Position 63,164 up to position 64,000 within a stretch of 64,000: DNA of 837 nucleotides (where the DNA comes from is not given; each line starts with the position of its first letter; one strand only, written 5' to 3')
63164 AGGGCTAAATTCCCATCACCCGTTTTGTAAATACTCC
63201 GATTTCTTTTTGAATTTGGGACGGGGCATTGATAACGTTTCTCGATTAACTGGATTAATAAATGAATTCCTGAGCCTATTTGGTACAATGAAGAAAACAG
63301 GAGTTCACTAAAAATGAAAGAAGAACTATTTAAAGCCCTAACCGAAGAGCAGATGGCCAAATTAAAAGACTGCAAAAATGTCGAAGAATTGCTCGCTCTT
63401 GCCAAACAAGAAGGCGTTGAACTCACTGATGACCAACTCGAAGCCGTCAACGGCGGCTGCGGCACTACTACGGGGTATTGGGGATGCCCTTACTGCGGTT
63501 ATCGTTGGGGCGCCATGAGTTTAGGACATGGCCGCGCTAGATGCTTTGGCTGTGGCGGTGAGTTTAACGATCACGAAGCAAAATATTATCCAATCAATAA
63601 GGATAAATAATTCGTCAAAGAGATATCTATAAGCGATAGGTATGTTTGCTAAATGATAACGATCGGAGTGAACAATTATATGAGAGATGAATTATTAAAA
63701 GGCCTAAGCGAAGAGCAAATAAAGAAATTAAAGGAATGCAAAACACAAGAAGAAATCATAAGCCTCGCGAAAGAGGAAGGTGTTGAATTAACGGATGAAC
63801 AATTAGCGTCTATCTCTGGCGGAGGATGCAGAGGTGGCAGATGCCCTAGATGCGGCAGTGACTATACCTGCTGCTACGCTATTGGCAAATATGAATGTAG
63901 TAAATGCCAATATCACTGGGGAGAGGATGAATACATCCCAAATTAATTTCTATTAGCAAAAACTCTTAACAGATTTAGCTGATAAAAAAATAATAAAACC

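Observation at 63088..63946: Second locus of the leader/zinc-ribbon peptide family (tandem P3/P4), divergent from an HD-GYP operon and cut by the window end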

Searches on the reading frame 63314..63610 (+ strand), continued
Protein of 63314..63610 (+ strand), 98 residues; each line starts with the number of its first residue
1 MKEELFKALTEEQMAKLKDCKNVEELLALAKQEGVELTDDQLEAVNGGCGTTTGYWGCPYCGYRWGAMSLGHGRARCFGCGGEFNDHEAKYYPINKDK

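Call 27: search_solved_structures(query=L006:7677-9074:+, max_evalue=0.001)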
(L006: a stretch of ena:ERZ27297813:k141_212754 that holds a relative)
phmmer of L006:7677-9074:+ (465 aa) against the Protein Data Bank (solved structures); distinct sequences matched with E-value up to 0.001: 11.
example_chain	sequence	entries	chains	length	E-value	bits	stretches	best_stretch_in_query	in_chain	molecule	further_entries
6efn_A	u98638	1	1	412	4.4e-10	42.1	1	83-284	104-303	Sporulation killing factor maturation protein SkfB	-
7tol_A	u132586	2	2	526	7.2e-08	34.8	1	91-228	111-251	glycerol dibiphytanyl glycerol tetraether - macrocyclic archaeol synthase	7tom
7vob_C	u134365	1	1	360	8.3e-07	31.3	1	94-257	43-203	Cytosylglucuronate decarboxylase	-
7voc_C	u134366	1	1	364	8.4e-07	31.3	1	94-257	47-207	Cytosylglucuronate decarboxylase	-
5v1q_A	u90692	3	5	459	1.1e-05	27.6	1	76-422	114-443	Radical SAM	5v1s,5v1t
1tv7_A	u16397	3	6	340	1.4e-05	27.2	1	90-237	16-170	Molybdenum cofactor biosynthesis protein A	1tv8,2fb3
8wm2_A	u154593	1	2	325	1.5e-05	27.2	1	91-187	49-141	Fe-S radical SAM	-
2fb2_A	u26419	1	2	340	2.1e-05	26.7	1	90-237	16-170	Molybdenum cofactor biosynthesis protein A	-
6c8v_A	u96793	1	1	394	3.3e-05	26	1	94-259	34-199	Coenzyme PQQ synthesis protein E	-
9dfn_A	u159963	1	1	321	0.00012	24.1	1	89-244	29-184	Radical SAM core domain-containing protein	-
9dfu_A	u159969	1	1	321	0.00022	23.3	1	90-244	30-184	Radical SAM core domain-containing protein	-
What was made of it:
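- Closest known: Thioether peptides made by radical-SAM/SPASM enzymes: sactipeptides. Same: SkfB is the nearest solved relative of the enzyme (call 27).
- Its nearest solved relatives are the peptide maturases SkfB, SuiB and PqqE (call 27).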

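Call 33: predict_structure(alignment_id=A2)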
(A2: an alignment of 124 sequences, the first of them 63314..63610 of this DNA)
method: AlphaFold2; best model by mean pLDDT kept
length: 98 residues; sequences in the alignment: 124
mean_pLDDT: 62.4   pTM: 0.36
mean pLDDT of the five models: 62.4, 60.4, 60.2, 58.4, 51.8
residues with pLDDT >= 90: 0; 70-90: 34; 50-70: 39; < 50: 25
segments of 3 or more residues with pLDDT < 50: 1-3, 38-51
pLDDT, mean of each block of 10 residues (from residue 1): 50 54 55 50 43 74 72 78 83 65
secondary structure, 60 per line:
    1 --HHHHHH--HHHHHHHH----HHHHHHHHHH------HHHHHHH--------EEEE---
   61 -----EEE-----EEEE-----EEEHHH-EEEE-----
elements in order: H3-8 H11-18 H23-32 H39-45 E54-57 E66-68 E74-77 E83-85 E90-93
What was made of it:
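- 63314..63610 (+): P3, a 98-aa precursor. It has a 48-aa Nif11-like leader ending EAVNGG, and its core starts with Cys49. The knuckles are CPYCG (58-62) and CFGCG (77-81). In the AlphaFold model residues 38-51 are below pLDDT 50, and the core is beta-stranded at pLDDT 72-83 (call 33).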

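Call 36: search_protein_families(library=pfam, proteins=[L006:7677-9074:+, L006:10982-11374:+, L001:15694-16011:+, L001:16021-16344:+, L001:14395-14733:+, L001:15057-15344:+, L001:15354-15635:+, L001:16359-16637:-, L001:18202-19143:-], max_evalue=0.05)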
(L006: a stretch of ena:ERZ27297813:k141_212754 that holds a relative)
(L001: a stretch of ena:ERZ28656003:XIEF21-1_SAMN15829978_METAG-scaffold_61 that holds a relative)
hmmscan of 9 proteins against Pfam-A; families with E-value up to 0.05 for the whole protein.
L006:7677-9074:+ (465 aa): 3 families
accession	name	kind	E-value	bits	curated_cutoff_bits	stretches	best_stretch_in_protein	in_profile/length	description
PF04055.27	Radical_SAM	-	1e-20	75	29.5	1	94-230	3-145/166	Radical SAM superfamily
PF13353.11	Fer4_12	-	5e-06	27.3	22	1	96-164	13-83/137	4Fe-4S single cluster domain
PF13186.11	SPASM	-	1e-05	26.1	21.5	1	337-408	1-67/67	Iron-sulfur cluster-binding domain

L006:10982-11374:+ (130 aa): 3 families
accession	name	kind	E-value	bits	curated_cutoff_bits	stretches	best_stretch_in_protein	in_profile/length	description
PF18914.6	DUF5666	-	0.016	15.9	27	0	88-106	1-19/60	Domain of unknown function (DUF5666)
PF01336.31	tRNA_anti-codon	-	0.032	14.6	27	0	60-86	26-55/75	OB-fold nucleic acid binding domain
PF11518.13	DUF3221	-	0.037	14.8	26.4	0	62-93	38-68/82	Protein of unknown function (DUF3221)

L001:15694-16011:+ (105 aa): 0 families

L001:16021-16344:+ (107 aa): 0 families

L001:14395-14733:+ (112 aa): 0 families

L001:15057-15344:+ (95 aa): 15 families
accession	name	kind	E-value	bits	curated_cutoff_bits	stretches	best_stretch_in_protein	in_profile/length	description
PF23451.1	Zn_ribbon_PaaD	-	7.7e-05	22.7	27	1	51-90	11-49/53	PaaD zinc beta ribbon domain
PF07862.16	Nif11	-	0.00011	22.9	23.8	1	17-41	22-46/48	Nif11 domain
PF13248.11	Zn_ribbon_3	-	0.00014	21.6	27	1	53-69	1-16/26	zinc-ribbon domain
PF09723.15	Zn_ribbon_8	-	0.00017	21.9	34.4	1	51-67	24-39/41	Zinc ribbon domain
PF24463.1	DUF7577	-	0.00025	21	28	1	53-64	1-12/27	Domain of unknown function (DUF7577)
PF14354.12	Lar_restr_allev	-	0.00044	20.9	28.6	1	56-88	5-33/58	Restriction alleviation protein Lar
PF08271.17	Zn_Ribbon_TF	-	0.0013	18.6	29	1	57-91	3-30/43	TFIIB zinc-binding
PF19134.6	DUF5817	-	0.0025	18.2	31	1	44-73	13-40/57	Domain of unknown function (DUF5817)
PF05191.20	ADK_lid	-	0.0057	16.9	26.6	0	80-91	1-12/36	Adenylate kinase, active site lid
PF11781.13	Zn_ribbon_RRN7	-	0.0075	16.3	27.1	0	56-72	6-21/32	Zinc-finger of RNA-polymerase I-specific TFIIB, Rrn7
PF02591.20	Zn_ribbon_9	-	0.0095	16.5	29.1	1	36-61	7-30/33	C4-type zinc ribbon domain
PF12760.12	Zn_ribbon_IS1595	-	0.0098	16.3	25.4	1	52-88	16-45/46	Transposase zinc-ribbon domain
PF07754.17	HVO_2753_ZBP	-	0.014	15.6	33.2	1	56-87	18-46/46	Small zinc finger protein HVO_2753-like, Zn-binding pocket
PF17848.7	Zn_ribbon_ACC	-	0.029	15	24.5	0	57-67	4-14/26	Acetyl-CoA carboxylase zinc finger domain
PF07282.18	Cas12f1-like_TNB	-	0.034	14.7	26.3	0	56-91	30-51/60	Cas12f1-like, TNB domain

L001:15354-15635:+ (93 aa): 2 families
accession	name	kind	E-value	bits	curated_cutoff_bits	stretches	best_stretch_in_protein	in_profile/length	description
PF07862.16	Nif11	-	0.0023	18.6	23.8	1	15-40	21-46/48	Nif11 domain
PF17839.6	CNP_C_terminal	-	0.025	15.7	27.8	1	33-87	41-94/108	C-terminal domain of cyclic nucleotide phosphodiesterase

L001:16359-16637:- (92 aa): 4 families
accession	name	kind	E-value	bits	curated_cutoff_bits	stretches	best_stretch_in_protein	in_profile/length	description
PF07862.16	Nif11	-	0.0011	19.6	23.8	1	15-40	21-46/48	Nif11 domain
PF12760.12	Zn_ribbon_IS1595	-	0.0039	17.5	25.4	1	55-89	17-45/46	Transposase zinc-ribbon domain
PF09723.15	Zn_ribbon_8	-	0.024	15.1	34.4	0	51-66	21-36/41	Zinc ribbon domain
PF13465.12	zf-H2C2_2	-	0.046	14.5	40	0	54-65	12-23/26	Zinc-finger double domain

L001:18202-19143:- (313 aa): 1 family
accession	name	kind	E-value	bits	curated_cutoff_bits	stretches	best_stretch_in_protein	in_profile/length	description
PF19789.6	DUF6273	-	2.1e-09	37.9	23.5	1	83-238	17-171/172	Domain of unknown function (DUF6273)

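Call 37: fold_search(model_id=the predicted structure, library=pdb)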
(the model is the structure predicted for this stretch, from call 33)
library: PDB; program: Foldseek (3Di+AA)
matches with E <= 10: 126; with E <= 0.001: 0
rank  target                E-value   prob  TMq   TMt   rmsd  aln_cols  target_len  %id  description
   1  9mj5_C                1.1e+00  0.51  0.32  0.19   3.5        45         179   24  Catalytic domain of human DNA polymerase alpha in complex with DNA and RPA (released 2025-02-19)
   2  1l1o_F                1.2e+00  0.30  0.32  0.19   6.9        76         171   21  Structure of the human Replication Protein A (RPA) trimerization core (released 2002-06-05)
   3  9pd4_N                1.3e+00  0.15  0.33  0.09  18.7       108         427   18  NER dual incision complex - DuIM (released 2026-02-18)
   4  8j1j_A                1.7e+00  0.33  0.23  0.06   2.7        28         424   32  Cryo-EM structure of the AsCas12f-YHAM-sgRNAS3-5v7-target DNA (released 2023-09-27)
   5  7unc_O                1.7e+00  0.08  0.24  0.15  10.3        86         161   17  Pol II-DSIF-SPT6-PAF1c-TFIIS complex with rewrapped nucleosome (released 2022-10-19)
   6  3u50                  1.9e+00  0.18  0.29  0.19   7.9        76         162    9  Crystal Structure of the Tetrahymena telomerase processivity factor Teb1 OB-C (released 2011-12-14)
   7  7oh3_p                1.9e+00  0.14  0.27  0.30  10.3        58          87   16  Nog1-TAP associated immature ribosomal particle population B from S. cerevisiae (released 2021-11-03)
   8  9e6q_Ai               1.9e+00  0.10  0.25  0.25  11.1        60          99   18  Cryo-EM structure of the Pyrobaculum calidifontis 50S ribosomal subunit in complex with Dri (released 2024-11-20)
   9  9v1i_lm               2.0e+00  0.13  0.26  0.28  10.0        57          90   16  Cryo- EM structure of ribosomal large subunit (LSU) from Entamoeba histolytica at 2.8 angstrom resolution (released 2025-10-08)
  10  7xmw_B                2.2e+00  0.21  0.30  0.38   9.2        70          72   17  Crystal structure of anti-CRISPR protein AcrVIA2 (released 2023-05-31)
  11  3j79_h                2.2e+00  0.13  0.27  0.30  10.4        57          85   14  Cryo-EM structure of the Plasmodium falciparum 80S ribosome bound to the anti-protozoan drug emetine, large subunit (released 2014-07-16)
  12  9qf4_Be               2.3e+00  0.09  0.26  0.31  11.3        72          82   22  Structure of P. furiosus 70S ribosome grown at 95 degC (released 2025-11-05)
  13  8jwv                  2.7e+00  0.14  0.26  0.10   9.2        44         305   25  Untethered R0RBR (released 2024-07-03)
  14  6skf_Bg               2.7e+00  0.13  0.25  0.29   8.2        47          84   26  Cryo-EM Structure of T. kodakarensis 70S ribosome (released 2020-07-29)
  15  6woo_p                2.7e+00  0.10  0.26  0.29  10.7        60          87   15  CryoEM structure of yeast 80S ribosome with Met-tRNAiMet, eIF5B, and GDP (released 2020-09-23)
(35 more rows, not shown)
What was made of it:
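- On Zinc ribbon fold: The Foldseek top hits include several zinc-ribbon-bearing proteins, but all have E > 1 (call 37).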

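Call 47: find_homologous_proteins(query=L006:7677-9074:+, max_evalue=1e-20)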
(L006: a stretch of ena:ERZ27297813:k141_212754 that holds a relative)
Query L006:7677-9074:+ (465 aa): 1805 proteins with E <= 1e-20 among 4800 candidates; the best 120 are listed.
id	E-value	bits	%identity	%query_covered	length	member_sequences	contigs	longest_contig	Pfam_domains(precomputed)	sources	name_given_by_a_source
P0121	1.0e-287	973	89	100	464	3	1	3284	PF13186.12,PF04055.28,PF13353.12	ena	-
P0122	7.8e-277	937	83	100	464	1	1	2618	PF13186.12,PF04055.28,PF13353.12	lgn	-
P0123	2.3e-270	915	82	100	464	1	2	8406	PF13186.12,PF04055.28,PF13353.12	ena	-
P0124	2.0e-267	906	82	100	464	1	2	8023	PF13186.12,PF04055.28,PF13353.12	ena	-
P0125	1.8e-264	896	80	100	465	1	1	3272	PF13186.12,PF04055.28,PF13353.12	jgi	-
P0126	3.5e-264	895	82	100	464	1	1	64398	PF13186.12,PF04055.28,PF13353.12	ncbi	-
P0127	5.1e-264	894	81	100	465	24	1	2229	PF13186.12,PF04055.28,PF13353.12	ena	-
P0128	7.4e-264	894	80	100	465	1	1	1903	PF13186.12,PF04055.28,PF13353.12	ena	-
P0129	2.4e-263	892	80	100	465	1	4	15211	PF13186.12,PF04055.28,PF13353.12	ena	-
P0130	3.1e-263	892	79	100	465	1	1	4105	PF13186.12,PF04055.28,PF13353.12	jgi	-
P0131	3.2e-263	892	80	100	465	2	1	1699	PF13186.12,PF04055.28,PF13353.12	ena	-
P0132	8.2e-263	890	80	100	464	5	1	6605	PF13186.12,PF04055.28,PF13353.12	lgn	-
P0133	3.4e-262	888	81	100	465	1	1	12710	PF13186.12,PF04055.28,PF13353.12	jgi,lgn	jgi:radical SAM protein with 4Fe4S-binding SPASM domain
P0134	3.7e-262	888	80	100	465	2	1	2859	PF13186.12,PF04055.28,PF13353.12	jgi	-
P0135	7.4e-262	887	81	100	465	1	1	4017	PF13186.12,PF04055.28,PF13353.12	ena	-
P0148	5.2e-258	875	79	100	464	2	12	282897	PF13186.12,PF04055.28,PF13353.12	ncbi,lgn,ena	-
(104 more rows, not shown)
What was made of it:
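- It is at least 75% identical across more than 120 clusters (call 47). It is as conserved as the exporter (call 47).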

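Call 51: search_protein_families(library=pfam, alignment_id=A2, max_evalue=0.001)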
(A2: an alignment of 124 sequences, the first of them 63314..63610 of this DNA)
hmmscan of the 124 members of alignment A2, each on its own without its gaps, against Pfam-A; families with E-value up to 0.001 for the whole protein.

A. member 1, window:63314-63610:+ (98 aa): 1 family
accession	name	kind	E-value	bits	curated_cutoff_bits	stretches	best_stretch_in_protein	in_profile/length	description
PF07862.16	Nif11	-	0.00036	21.2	23.8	1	15-40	21-46/48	Nif11 domain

B. families by the number of members that match (of 124 scanned): 24 families
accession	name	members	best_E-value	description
PF07862.16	Nif11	68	1.3e-06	Nif11 domain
PF08271.17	Zn_Ribbon_TF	21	7.4e-06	TFIIB zinc-binding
PF12760.12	Zn_ribbon_IS1595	16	1.8e-05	Transposase zinc-ribbon domain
PF13248.11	Zn_ribbon_3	9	7.8e-06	zinc-ribbon domain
PF09723.15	Zn_ribbon_8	9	3.6e-05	Zinc ribbon domain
PF14354.12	Lar_restr_allev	8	0.00013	Restriction alleviation protein Lar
PF23451.1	Zn_ribbon_PaaD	7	8.7e-05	PaaD zinc beta ribbon domain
PF24463.1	DUF7577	4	0.0003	Domain of unknown function (DUF7577)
PF01096.23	Zn_ribbon_TFIIS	2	2.6e-05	Transcription factor S-II (TFIIS)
PF07754.17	HVO_2753_ZBP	2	0.00028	Small zinc finger protein HVO_2753-like, Zn-binding pocket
PF13717.11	Zn_ribbon_4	1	4.2e-06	zinc-ribbon domain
PF01873.23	eIF-5_eIF-2B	1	8.7e-05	Domain found in IF2B/IF5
PF13913.12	zf-C2HC_2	1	0.00015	zinc-finger of a C2HC-type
PF22191.2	IBR_1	1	0.00015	IBR domain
PF08274.17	Zn_Ribbon_YjdM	1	0.00022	PhnA Zinc-Ribbon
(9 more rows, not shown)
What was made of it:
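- On N11P / Nif11-like leader peptide family (TIGR03798, PF07862): 68 of 124 family members hit PF07862 at E <= 1e-3 (call 51).
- Pfam Nif11 matches 68 of 124 family members at E <= 1e-3 (call 51). Several Pfam zinc-ribbon models hit members below threshold (calls 36, 51). The zinc-ribbon Pfam hits are to intracellular domains (call 51).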

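Call 62: search_protein_representatives(alignment_id=A2)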
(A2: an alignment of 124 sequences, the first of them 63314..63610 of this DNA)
Query: 124 sequences, 92 profile positions. Proteins with E-value up to 0.001 (for the whole library): 3116; up to 1e-10: 503; up to 1e-30: 1. The best 150 are listed.
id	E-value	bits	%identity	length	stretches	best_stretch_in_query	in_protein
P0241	5.0e-31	122.8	-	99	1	1-89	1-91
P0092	1.1e-30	121.6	-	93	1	1-86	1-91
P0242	1.3e-30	121.4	-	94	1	1-90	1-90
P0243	1.8e-30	121.0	-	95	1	1-88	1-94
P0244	5.4e-30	119.5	-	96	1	1-87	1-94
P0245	6.1e-30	119.3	-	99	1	1-89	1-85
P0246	1.3e-29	118.2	-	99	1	1-87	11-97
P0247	3.6e-29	116.8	-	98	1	1-89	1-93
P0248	8.6e-29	115.6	-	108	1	1-87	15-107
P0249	1.2e-28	115.1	-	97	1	1-89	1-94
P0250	1.3e-28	115.0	-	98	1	1-87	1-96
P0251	3.0e-28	113.8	-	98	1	2-89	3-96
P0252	5.1e-28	113.1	-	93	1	1-90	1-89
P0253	6.5e-28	112.8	-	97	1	1-89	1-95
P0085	9.4e-28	112.3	-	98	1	1-90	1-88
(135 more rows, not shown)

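Call 71: find_encoding_contigs(protein=P0148, flank=10000, max_places=4)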
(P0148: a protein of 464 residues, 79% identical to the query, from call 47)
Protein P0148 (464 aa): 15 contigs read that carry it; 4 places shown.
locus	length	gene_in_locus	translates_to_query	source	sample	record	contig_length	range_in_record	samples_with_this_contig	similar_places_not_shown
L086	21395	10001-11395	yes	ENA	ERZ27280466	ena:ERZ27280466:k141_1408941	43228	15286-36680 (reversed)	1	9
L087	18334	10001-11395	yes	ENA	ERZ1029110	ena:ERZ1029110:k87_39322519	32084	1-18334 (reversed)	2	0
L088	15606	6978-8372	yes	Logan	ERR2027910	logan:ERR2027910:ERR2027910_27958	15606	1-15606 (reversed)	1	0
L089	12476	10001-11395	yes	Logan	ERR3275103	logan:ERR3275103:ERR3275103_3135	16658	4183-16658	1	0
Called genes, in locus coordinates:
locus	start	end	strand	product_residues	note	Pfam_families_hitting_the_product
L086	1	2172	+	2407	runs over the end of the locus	PF00668:Condensation, PF00501:AMP-binding, PF00550:PP-binding, PF00668:Condensation, PF00501:AMP-binding, PF01073:3Beta_HSD, PF01370:Epimerase, PF04321:RmlD_sub_bind, +5 more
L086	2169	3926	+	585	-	PF01554:MatE, PF13581:HATPase_c_2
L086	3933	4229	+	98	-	PF01740:STAS, PF13466:STAS_2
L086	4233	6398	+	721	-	PF07228:SpoIIE, PF13581:HATPase_c_2 (weak)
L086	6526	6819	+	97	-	PF01740:STAS, PF13466:STAS_2 (weak)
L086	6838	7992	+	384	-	PF01740:STAS, PF13466:STAS_2 (faint), PF01636:APH, PF02958:EcKL (weak)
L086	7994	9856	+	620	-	PF07228:SpoIIE, PF13581:HATPase_c_2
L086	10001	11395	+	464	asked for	PF04055:Radical_SAM, PF13353:Fer4_12 (weak), PF13186:SPASM (weak)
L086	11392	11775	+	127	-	-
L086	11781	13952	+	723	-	PF03412:Peptidase_C39, PF13529:Peptidase_C39_2 (weak), PF00664:ABC_membrane, PF02463:SMC_N (weak), PF00005:ABC_tran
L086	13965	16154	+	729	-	PF00664:ABC_membrane, PF00005:ABC_tran, PF02463:SMC_N (faint)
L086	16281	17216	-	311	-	-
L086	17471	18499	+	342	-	-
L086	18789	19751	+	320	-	PF00849:PseudoU_synth_2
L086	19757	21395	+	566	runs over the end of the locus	PF02878:PGM_PMM_I, PF02879:PGM_PMM_II, PF02880:PGM_PMM_III, PF00408:PGM_PMM_IV (faint)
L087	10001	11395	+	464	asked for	PF04055:Radical_SAM, PF13353:Fer4_12 (weak), PF13186:SPASM (weak)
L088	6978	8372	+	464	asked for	PF04055:Radical_SAM, PF13353:Fer4_12 (weak), PF13186:SPASM (weak)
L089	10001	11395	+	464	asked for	PF04055:Radical_SAM, PF13353:Fer4_12 (weak), PF13186:SPASM (weak)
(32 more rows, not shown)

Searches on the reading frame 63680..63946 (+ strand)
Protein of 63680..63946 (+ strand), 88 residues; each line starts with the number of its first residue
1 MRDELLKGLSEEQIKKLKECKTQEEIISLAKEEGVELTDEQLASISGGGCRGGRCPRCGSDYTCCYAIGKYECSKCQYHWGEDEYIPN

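Call 3: search_protein_families(library=ncbifam, proteins=[window:63680-63946:+], max_evalue=0.1)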
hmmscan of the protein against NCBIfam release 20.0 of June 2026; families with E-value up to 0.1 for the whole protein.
window:63680-63946:+ (88 aa): 7 families
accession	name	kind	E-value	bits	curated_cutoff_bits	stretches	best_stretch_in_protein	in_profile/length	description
TIGR03798.1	leader_Nif11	subfamily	0.00064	19.9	32.3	1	15-43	21-49/68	Nif11-like leader peptide family RiPP precursor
TIGR03949.1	bact_IIb_cerein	subfamily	0.0087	15.8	21.5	1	35-49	2-16/45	class IIb bacteriocin, lactobin A/cerein 7B family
NF003058.0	PRK03976.1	equivalog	0.0091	15.9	87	1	54-88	38-72/91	50S ribosomal protein L37ae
TIGR01847.1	bacteriocin_sig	domain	0.023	15.3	15.7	1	36-48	3-15/15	bacteriocin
NF038399.1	NH_RiPP_Os17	domain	0.044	13.9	40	0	30-47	28-45/63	Os1348 family NHLP clan protein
TIGR00686.1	phnA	hypoth_equivalog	0.053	13.7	80.2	1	54-84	4-33/109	zinc ribbon domain-containing protein YjdM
NF038034.1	lactGbeta_entB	subfamily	0.056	13.7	37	0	37-49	1-13/38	lactococcin G-beta/enterocin 1071B family bacteriocin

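Call 4: search_protein_families(library=pfam, proteins=[window:63680-63946:+], max_evalue=0.1)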
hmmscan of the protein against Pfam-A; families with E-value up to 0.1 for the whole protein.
window:63680-63946:+ (88 aa): 3 families
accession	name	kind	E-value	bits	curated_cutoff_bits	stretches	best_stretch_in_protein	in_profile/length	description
PF07862.16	Nif11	-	5.2e-05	23.9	23.8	1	15-40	21-46/48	Nif11 domain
PF12760.12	Zn_ribbon_IS1595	-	0.074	13.5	25.4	1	52-79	18-46/46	Transposase zinc-ribbon domain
PF24029.1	DUF7340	-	0.088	13.1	27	0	72-85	40-53/62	Domain of unknown function (DUF7340)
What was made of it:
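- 63680..63946 (+): P4, an 88-aa precursor. The leader ends ASISGG. The core is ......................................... Pfam Nif11 scores 23.9 bits against 23.8 (call 4).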

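Call 7: find_encoding_contigs(protein=window:63680-63946:+, flank=10000, max_places=8)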
Protein window:63680-63946:+ (88 aa): 1 contig read that carries it; 1 place shown.
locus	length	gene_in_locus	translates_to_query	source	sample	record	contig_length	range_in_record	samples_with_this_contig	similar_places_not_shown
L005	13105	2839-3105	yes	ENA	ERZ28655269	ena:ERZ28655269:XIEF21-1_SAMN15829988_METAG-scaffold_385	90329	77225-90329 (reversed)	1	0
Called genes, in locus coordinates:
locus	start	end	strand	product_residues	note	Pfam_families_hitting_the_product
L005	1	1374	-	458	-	?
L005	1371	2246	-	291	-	PF13487:HD_5, PF01966:HD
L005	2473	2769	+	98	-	-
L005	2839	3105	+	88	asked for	-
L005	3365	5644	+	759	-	PF13306:LRR_5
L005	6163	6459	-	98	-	-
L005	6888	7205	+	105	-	-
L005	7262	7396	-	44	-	-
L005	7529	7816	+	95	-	-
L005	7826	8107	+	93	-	PF28158:CTB (weak)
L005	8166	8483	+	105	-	-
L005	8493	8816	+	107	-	-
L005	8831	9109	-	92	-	-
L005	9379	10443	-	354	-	PF01381:HTH_3, PF12844:HTH_19, PF13443:HTH_26, PF13560:HTH_31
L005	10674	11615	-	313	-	PF19789:DUF6273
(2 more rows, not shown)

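Call 73: predict_structure(alignment_id=A5)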
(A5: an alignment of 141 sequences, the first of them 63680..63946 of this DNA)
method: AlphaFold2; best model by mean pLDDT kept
length: 88 residues; sequences in the alignment: 141
mean_pLDDT: 61.2   pTM: 0.33
mean pLDDT of the five models: 61.2, 60.1, 58.7, 58.4, 57.2
residues with pLDDT >= 90: 0; 70-90: 20; 50-70: 59; < 50: 9
segments of 3 or more residues with pLDDT < 50: 45-50
pLDDT, mean of each block of 10 residues (from residue 1): 55 63 60 55 48 68 69 76 56
secondary structure, 60 per line:
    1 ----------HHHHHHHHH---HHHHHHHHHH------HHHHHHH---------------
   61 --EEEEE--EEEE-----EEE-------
elements in order: H11-19 H23-32 H39-45 E63-67 E70-73 E79-81
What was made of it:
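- On Zinc ribbon fold: The AlphaFold cores are beta-stranded at pLDDT 68-83 (calls 33, 73).
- AlphaFold gives helical leaders, a low-confidence linker at the Gly-Gly site, and beta-stranded cores at pLDDT 68-83 (calls 33, 73).
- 63680..63946 (+): The AlphaFold core is beta-stranded at pLDDT 68-76 (call 73).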
